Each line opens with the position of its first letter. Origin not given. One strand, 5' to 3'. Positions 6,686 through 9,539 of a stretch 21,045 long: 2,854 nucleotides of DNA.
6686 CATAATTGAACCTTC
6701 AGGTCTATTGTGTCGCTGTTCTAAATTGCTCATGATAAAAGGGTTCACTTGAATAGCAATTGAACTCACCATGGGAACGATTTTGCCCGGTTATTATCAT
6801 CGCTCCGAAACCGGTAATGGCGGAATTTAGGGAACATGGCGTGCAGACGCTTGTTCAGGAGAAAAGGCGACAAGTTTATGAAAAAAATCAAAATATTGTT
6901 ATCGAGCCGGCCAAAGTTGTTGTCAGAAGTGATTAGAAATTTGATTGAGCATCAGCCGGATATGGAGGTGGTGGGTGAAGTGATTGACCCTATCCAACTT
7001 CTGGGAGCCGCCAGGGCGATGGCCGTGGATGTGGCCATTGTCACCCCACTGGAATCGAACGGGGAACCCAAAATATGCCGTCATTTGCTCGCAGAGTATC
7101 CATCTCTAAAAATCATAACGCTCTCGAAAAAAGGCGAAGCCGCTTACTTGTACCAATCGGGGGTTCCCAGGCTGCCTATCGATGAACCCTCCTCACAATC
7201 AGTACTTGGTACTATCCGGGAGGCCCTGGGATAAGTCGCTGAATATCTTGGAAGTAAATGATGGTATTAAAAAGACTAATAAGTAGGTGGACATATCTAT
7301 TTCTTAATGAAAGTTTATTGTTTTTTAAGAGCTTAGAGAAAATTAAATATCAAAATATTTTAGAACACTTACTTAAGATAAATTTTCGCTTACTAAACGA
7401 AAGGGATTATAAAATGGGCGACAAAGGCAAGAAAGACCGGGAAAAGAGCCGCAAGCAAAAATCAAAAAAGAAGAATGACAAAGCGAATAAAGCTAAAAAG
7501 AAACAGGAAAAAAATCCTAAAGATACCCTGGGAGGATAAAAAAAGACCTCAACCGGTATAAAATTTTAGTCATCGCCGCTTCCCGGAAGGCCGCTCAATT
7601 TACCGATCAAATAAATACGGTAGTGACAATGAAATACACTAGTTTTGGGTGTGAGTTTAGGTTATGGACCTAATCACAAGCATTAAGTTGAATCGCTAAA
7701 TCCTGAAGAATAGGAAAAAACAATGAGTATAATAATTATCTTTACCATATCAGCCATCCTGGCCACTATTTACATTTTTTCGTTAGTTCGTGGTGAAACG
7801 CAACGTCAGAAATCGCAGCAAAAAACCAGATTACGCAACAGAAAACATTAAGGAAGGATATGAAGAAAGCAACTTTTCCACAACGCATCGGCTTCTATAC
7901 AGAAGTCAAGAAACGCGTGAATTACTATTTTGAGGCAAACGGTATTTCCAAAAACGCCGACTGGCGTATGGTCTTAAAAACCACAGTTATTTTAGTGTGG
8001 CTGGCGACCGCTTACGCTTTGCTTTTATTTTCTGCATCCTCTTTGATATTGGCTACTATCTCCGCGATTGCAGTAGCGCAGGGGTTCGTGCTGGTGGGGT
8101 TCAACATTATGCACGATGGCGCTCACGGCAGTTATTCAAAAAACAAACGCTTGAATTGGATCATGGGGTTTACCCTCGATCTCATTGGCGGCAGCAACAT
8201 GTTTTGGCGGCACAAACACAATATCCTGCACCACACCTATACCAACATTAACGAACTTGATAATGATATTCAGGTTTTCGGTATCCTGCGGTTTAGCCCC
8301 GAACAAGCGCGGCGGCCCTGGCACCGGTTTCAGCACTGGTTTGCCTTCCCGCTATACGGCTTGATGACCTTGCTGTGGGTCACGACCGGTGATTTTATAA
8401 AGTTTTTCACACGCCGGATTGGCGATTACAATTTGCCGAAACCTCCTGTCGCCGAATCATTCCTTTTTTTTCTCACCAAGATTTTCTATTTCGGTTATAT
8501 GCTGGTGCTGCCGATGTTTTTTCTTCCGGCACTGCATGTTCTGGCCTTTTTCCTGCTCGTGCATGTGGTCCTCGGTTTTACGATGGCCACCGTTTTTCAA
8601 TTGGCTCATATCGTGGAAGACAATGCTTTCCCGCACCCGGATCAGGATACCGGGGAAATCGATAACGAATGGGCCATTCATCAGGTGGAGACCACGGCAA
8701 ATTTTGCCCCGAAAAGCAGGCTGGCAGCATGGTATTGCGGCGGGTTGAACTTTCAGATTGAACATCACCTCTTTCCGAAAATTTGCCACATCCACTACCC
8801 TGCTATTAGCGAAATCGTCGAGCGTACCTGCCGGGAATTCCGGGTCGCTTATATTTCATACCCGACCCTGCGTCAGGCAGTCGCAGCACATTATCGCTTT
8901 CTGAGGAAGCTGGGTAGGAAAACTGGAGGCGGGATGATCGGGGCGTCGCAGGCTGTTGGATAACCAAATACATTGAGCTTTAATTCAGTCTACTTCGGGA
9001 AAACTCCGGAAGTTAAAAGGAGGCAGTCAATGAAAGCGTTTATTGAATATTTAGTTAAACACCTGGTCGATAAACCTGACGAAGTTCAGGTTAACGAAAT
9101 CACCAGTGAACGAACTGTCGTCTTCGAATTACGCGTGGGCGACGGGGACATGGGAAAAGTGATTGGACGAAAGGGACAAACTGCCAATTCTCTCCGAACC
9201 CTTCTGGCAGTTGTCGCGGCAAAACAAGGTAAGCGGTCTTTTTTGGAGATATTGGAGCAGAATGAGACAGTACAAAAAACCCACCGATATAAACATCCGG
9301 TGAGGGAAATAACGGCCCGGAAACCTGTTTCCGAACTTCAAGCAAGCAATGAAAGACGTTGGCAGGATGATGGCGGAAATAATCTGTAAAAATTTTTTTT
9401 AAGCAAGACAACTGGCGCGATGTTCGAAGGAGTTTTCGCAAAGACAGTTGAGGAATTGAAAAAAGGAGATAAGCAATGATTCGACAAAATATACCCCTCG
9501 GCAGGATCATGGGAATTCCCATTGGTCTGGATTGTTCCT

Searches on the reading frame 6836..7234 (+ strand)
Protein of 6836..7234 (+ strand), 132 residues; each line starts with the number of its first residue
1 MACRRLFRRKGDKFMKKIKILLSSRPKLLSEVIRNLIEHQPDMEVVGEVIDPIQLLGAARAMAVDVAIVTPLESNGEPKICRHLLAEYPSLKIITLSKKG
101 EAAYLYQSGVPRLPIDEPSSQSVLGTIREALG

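Call 8: search_protein_families(library=pfam, proteins=[window:6836-7234:+], max_evalue=0.01)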
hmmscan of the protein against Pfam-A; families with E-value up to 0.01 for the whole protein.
window:6836-7234:+ (132 aa): 0 families

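Call 15: find_homologous_proteins(query=window:6878-7231:+)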
Query seq(118 aa) (118 aa): 360 proteins with E <= 0.001 among 374 candidates; the best 120 are listed.
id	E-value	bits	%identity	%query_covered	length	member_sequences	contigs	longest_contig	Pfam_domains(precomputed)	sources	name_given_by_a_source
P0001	3.9e-61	222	92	100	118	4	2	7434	-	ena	-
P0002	2.0e-53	197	81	98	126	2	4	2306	-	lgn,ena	-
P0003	6.6e-53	195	81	100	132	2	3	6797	-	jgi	jgi:DNA-binding NarL/FixJ family response regulator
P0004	2.2e-52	193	79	99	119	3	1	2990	-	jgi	jgi:DNA-binding NarL/FixJ family response regulator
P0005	6.1e-52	192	79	99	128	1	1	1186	-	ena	-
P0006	2.0e-51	190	81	99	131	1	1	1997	-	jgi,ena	-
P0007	2.8e-51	190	79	99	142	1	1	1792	-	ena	-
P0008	1.3e-50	188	79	99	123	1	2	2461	-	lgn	-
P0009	2.5e-50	187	78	98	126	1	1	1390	-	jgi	-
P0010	4.6e-50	186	76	99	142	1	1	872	-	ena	-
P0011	2.0e-49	184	74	99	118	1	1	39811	-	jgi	jgi:DNA-binding NarL/FixJ family response regulator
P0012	4.0e-49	183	76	99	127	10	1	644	-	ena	-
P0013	4.1e-49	183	74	99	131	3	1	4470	-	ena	-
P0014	4.5e-49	183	76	99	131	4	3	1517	-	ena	-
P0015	1.1e-48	182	76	99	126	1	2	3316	-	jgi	jgi:DNA-binding NarL/FixJ family response regulator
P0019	2.4e-48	180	76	99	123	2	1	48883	-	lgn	-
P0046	1.1e-45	172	68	99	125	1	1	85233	-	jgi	jgi:DNA-binding NarL/FixJ family response regulator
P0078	7.7e-44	166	70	99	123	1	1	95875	-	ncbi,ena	-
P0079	8.6e-44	166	64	99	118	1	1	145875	-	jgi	jgi:DNA-binding NarL/FixJ family response regulator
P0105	5.1e-43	163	68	97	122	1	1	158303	-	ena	-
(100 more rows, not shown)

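Call 18: find_encoding_contigs(protein=P0001, flank=6000, max_places=3)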
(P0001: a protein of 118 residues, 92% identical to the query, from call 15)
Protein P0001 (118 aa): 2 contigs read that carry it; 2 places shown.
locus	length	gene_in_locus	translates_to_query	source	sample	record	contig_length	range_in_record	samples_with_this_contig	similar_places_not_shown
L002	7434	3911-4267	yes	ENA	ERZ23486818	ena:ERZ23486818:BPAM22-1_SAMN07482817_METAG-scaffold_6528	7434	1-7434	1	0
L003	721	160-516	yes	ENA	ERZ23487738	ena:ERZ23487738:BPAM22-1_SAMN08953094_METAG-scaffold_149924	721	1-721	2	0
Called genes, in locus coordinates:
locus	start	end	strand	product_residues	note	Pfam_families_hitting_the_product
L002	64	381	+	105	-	PF19663:DUF6166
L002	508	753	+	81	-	-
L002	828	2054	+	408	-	PF00309:Sigma54_AID (weak), PF04963:Sigma54_CBD, PF04552:Sigma54_DBD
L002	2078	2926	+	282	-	PF00140:Sigma70_r1_2, PF04542:Sigma70_r2, PF04539:Sigma70_r3, PF04545:Sigma70_r4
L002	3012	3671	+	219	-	PF00072:Response_reg, PF08281:Sigma70_r4_2 (weak), PF00196:GerE, PF04545:Sigma70_r4 (faint)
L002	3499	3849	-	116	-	-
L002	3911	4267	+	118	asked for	-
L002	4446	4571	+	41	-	-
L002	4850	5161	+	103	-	PF13083:KH_KhpA-B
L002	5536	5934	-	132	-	-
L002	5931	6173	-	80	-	PF22513:FitA-like_RHH, PF03869:Arc (weak)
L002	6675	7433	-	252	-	?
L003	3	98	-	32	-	?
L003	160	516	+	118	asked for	-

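Call 19: find_encoding_contigs(protein=P0011, flank=6000, max_places=2)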
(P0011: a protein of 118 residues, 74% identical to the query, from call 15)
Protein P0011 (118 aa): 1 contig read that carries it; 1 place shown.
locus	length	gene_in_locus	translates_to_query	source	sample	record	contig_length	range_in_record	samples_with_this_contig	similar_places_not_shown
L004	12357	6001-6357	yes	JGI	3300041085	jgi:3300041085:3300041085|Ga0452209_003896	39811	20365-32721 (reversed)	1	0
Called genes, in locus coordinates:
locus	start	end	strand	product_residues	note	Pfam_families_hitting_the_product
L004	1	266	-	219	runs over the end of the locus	PF02607:B12-binding_2, PF02310:B12-binding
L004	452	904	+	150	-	PF10604:Polyketide_cyc2, PF08327:AHSA1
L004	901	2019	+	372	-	PF01520:Amidase_3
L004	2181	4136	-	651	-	PF01464:SLT, PF01476:LysM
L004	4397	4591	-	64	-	PF00731:AIRC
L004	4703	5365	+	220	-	PF00072:Response_reg, PF00196:GerE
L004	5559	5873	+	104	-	-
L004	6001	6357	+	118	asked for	-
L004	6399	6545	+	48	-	-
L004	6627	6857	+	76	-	PF13083:KH_KhpA-B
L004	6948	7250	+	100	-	PF00076:RRM_1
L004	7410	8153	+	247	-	PF01936:NYN, PF12872:OST-HTH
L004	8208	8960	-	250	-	PF00731:AIRC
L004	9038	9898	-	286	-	PF03446:NAD_binding_2, PF03807:F420_oxidored (weak), PF14833:NAD_binding_11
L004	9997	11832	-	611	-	PF00128:Alpha-amylase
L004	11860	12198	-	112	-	PF01740:STAS, PF13466:STAS_2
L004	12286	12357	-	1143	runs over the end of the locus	PF04879:Molybdop_Fe4S4, PF00384:Molybdopterin, PF01568:Molydop_binding, PF00266:Aminotran_5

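Call 20: find_encoding_contigs(protein=P0019, flank=6000, max_places=2)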
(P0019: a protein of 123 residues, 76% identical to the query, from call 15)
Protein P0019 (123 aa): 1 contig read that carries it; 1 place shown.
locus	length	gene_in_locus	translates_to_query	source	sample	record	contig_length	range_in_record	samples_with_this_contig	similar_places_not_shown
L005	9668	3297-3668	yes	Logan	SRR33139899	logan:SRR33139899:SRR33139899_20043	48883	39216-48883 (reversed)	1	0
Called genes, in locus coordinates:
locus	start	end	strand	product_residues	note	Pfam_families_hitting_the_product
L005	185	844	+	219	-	PF00072:Response_reg, PF00196:GerE, PF08281:Sigma70_r4_2 (weak)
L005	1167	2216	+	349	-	PF01145:Band_7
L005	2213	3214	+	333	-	PF01145:Band_7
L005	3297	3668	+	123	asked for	-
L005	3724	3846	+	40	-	-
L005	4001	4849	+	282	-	PF04542:Sigma70_r2, PF04539:Sigma70_r3, PF04545:Sigma70_r4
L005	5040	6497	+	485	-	PF00309:Sigma54_AID, PF04963:Sigma54_CBD, PF04552:Sigma54_DBD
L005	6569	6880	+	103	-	PF00166:Cpn10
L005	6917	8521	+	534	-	PF00118:Cpn60_TCP1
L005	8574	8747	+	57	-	-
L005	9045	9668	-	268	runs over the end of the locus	PF05721:PhyH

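Call 23: find_encoding_contigs(protein=P0079, flank=6000, max_places=2)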
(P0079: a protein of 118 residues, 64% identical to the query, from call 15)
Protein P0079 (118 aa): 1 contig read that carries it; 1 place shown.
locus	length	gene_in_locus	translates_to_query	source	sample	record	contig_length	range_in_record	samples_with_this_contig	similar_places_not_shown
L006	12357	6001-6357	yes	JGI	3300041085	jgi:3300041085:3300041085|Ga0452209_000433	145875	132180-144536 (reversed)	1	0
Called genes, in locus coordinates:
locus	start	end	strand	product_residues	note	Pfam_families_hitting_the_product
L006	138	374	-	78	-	-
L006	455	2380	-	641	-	PF13188:PAS_8 (faint), PF13426:PAS_9 (weak), PF00989:PAS, PF08448:PAS_4 (weak), PF13426:PAS_9, PF08447:PAS_3, PF07228:SpoIIE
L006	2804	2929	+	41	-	-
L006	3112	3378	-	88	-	-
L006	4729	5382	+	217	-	PF00072:Response_reg, PF00196:GerE, PF08281:Sigma70_r4_2 (weak)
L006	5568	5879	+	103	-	-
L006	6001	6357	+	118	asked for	-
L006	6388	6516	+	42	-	-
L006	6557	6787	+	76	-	PF13083:KH_KhpA-B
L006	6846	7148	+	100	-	PF00076:RRM_1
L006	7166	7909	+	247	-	PF01936:NYN, PF12872:OST-HTH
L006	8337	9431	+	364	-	PF17396:DUF1611_N, PF07755:DUF1611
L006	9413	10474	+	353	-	PF01168:Ala_racemase_N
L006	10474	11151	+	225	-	PF01427:Peptidase_M15, PF02557:VanY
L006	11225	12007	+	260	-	PF05148:Methyltransf_8 (weak), PF01209:Ubie_methyltran, PF13489:Methyltransf_23, PF13847:Methyltransf_31, PF08241:Methyltransf_11, PF08242:Methyltransf_12, PF13649:Methyltransf_25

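Call 24: find_encoding_contigs(protein=P0105, flank=6000, max_places=2)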
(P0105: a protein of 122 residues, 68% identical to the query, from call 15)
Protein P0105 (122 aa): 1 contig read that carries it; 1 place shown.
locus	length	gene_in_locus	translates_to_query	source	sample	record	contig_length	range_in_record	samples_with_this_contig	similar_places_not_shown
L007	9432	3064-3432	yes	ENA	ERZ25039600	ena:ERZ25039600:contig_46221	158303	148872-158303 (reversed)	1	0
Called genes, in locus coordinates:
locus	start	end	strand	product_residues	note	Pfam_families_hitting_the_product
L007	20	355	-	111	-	PF02113:Peptidase_S13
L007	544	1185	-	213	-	PF02113:Peptidase_S13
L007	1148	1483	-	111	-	PF02113:Peptidase_S13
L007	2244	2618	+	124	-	PF00072:Response_reg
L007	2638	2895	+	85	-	PF08281:Sigma70_r4_2 (weak), PF00196:GerE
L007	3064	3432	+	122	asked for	-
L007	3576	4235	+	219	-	PF13441:Gly-zipper_YMGG, PF13488:Gly-zipper_Omp, PF00691:OmpA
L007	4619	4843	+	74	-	-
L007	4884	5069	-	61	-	-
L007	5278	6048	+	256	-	-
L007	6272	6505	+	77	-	-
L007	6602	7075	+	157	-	PF01435:Peptidase_M48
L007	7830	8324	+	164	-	PF01668:SmpB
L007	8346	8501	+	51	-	-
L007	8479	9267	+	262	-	PF00579:tRNA-synt_1b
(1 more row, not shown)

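Call 25: find_encoding_contigs(protein=P0046, flank=6000, max_places=2)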
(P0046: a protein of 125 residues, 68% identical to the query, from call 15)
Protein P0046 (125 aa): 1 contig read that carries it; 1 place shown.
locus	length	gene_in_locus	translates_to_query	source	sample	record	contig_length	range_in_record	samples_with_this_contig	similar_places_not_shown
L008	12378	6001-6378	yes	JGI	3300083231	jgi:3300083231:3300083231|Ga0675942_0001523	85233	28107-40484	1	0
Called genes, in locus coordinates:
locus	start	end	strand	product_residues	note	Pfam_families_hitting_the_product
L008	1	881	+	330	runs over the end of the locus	PF01520:Amidase_3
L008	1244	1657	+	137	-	-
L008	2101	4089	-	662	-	PF01464:SLT, PF01476:LysM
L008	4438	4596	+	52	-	-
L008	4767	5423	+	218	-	PF00072:Response_reg, PF08281:Sigma70_r4_2 (weak), PF00196:GerE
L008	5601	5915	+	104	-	-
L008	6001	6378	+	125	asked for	-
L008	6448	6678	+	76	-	PF13083:KH_KhpA-B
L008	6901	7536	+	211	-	PF04542:Sigma70_r2 (weak), PF08281:Sigma70_r4_2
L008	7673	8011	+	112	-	PF00076:RRM_1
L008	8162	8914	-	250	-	PF00731:AIRC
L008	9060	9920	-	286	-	PF01488:Shikimate_DH (faint), PF02826:2-Hacid_dh_C, PF03446:NAD_binding_2, PF03807:F420_oxidored, PF14833:NAD_binding_11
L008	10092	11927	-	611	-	PF00128:Alpha-amylase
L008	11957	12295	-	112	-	PF01740:STAS, PF13466:STAS_2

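Call 57: search_protein_families(library=ncbifam, proteins=[window:6878-7234:+, L004:5559-5873:+], max_evalue=0.01)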
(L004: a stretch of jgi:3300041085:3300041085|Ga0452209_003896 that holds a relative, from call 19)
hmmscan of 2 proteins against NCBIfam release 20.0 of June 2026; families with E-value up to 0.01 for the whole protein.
window:6878-7234:+ (118 aa): 2 families
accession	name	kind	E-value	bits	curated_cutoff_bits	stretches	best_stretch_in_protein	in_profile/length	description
NF011896.0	PRK15369.1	equivalog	0.0001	22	242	1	1-89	1-90/211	two component system response regulator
NF001965.0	PRK00742.1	subfamily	0.0019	17.5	293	1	2-54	2-54/357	chemotaxis-specific protein-glutamate methyltransferase CheB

L004:5559-5873:+ (104 aa): 1 family
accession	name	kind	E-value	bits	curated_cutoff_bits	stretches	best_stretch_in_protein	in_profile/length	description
NF052504.1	sll1863_fam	domain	2.3e-16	59.8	35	1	7-96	2-91/93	sll1863 family stress response protein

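Call 69: find_encoding_contigs(protein=P0078, flank=8000, max_places=2)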
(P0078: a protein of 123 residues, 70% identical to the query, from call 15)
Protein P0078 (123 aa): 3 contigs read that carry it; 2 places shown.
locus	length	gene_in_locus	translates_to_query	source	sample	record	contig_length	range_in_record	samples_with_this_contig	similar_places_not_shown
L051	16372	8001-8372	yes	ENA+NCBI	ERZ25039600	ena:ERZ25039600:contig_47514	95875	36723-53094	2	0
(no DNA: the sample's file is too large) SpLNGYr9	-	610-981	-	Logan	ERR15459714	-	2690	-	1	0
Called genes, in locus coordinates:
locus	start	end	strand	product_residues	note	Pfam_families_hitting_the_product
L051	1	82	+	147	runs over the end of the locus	PF00005:ABC_tran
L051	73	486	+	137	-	PF00005:ABC_tran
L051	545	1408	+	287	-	-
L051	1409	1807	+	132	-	-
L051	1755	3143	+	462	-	PF00004:AAA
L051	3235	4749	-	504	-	PF02310:B12-binding, PF04055:Radical_SAM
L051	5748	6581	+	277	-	PF18962:Por_Secre_tail (faint)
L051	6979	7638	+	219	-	PF00127:Copper-bind (weak), PF18962:Por_Secre_tail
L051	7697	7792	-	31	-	-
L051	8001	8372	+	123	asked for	-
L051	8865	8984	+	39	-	-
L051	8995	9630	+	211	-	PF04542:Sigma70_r2 (weak), PF08281:Sigma70_r4_2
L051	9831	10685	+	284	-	PF01145:Band_7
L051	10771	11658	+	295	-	PF02310:B12-binding, PF04055:Radical_SAM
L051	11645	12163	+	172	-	-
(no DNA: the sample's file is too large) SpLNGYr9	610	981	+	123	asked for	-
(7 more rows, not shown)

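Call 74: search_solved_structures(query=A4, max_evalue=1, show_alignments=1)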
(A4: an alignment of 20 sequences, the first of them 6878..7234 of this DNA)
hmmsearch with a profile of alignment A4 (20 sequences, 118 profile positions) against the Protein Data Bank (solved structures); distinct sequences matched with E-value up to 1: 21.
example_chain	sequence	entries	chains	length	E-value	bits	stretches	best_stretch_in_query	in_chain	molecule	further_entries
3t8y_A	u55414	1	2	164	0.00044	23.2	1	3-84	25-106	Chemotaxis response regulator protein-glutamate methylesterase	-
9phz_E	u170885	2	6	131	0.014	18.4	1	1-56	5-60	Stage 0 sporulation protein A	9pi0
8cwy_A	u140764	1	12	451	0.028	17.4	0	13-39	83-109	T32-15-1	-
6ymz_A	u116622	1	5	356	0.034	17.1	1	1-41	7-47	Protein-glutamate methylesterase/protein-glutamine glutaminase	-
8cws_A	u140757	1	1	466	0.038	17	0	13-39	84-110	F4132-2 Chain A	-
5cwb_A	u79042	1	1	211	0.051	16.5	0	13-39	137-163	Designed helical repeat protein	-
7ve6_A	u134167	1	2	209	0.059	16.3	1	3-116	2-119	Response regulator protein VraR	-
4gvp_A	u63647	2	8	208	0.077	16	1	4-116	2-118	Response regulator protein vraR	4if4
3bcv_A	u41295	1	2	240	0.093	15.7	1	39-86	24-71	Putative glycosyltransferase protein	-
1a2o_A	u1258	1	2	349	0.094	15.7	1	1-53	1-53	CHEB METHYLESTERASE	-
1dz3_A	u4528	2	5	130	0.2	14.6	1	3-54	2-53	Stage 0 sporulation protein A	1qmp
3cz5_A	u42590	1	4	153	0.21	14.6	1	4-56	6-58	Two-component response regulator, LuxR family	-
8a3w_G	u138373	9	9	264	0.26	14.2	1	15-44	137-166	60S ribosomal protein L7a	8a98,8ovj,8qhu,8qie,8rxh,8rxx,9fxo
5o7z_A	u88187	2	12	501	0.31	14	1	37-96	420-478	Intracellular exo-alpha-(1->5)-L-arabinofuranosidase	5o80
5o81_A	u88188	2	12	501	0.31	14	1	37-96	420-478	Intracellular exo-alpha-(1->5)-L-arabinofuranosidase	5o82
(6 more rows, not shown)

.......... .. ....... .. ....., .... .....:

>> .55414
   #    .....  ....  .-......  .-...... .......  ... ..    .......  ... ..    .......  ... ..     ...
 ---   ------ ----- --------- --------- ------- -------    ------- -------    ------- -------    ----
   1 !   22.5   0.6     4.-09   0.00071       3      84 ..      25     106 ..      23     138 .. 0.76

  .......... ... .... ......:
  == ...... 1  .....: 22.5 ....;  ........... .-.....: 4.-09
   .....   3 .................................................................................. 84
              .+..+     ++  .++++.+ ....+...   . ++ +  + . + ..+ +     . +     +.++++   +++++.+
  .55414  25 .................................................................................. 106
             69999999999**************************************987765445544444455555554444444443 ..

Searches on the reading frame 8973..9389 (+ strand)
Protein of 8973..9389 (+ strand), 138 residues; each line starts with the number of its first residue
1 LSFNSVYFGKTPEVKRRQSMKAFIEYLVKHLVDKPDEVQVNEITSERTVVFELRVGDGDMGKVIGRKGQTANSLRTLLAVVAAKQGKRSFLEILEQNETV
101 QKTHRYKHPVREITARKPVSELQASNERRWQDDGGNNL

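Call 8: search_protein_families(library=pfam, proteins=[window:8973-9389:+], max_evalue=0.01)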
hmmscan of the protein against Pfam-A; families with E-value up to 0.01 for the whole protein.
window:8973-9389:+ (138 aa): 1 family
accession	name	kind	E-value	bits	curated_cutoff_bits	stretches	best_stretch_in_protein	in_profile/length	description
PF13083.13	KH_KhpA-B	-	2.1e-23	82.5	32.1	1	21-93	1-73/73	KhpA/KhpB, KH domain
